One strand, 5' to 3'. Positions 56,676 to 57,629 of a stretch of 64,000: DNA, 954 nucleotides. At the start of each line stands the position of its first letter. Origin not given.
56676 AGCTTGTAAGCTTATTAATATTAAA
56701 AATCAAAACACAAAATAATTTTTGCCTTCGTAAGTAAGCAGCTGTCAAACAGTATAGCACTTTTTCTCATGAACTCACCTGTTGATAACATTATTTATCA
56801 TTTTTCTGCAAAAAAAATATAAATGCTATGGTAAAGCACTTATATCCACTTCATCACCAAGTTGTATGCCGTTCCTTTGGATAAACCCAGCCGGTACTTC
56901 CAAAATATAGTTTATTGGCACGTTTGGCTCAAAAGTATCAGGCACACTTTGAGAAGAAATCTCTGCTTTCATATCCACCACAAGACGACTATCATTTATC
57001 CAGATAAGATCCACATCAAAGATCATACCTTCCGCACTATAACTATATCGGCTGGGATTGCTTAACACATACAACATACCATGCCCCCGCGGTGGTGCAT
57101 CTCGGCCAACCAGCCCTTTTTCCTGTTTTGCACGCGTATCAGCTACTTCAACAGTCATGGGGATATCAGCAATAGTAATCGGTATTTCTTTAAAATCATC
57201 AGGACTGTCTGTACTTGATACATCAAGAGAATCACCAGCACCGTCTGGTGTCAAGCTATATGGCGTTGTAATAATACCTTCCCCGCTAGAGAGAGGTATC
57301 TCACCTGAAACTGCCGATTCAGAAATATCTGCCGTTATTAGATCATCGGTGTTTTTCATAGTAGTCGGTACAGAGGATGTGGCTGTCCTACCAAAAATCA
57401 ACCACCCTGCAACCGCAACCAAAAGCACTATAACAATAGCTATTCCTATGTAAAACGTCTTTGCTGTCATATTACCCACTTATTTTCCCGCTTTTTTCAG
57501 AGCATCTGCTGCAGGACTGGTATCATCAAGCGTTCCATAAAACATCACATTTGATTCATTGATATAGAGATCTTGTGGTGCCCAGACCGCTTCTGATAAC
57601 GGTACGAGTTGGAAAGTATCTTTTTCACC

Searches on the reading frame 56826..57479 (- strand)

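Call 19: search_protein_families(library=pfam, proteins=[window:56826-57479:-], max_evalue=0.001)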
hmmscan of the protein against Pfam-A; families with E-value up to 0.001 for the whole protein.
window:56826-57479:- (217 aa): 1 family
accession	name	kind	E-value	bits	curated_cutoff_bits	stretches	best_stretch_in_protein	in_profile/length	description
PF02643.20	DUF192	-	1.5e-20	73.6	27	1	109-213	2-96/96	Uncharacterized ACR, COG1430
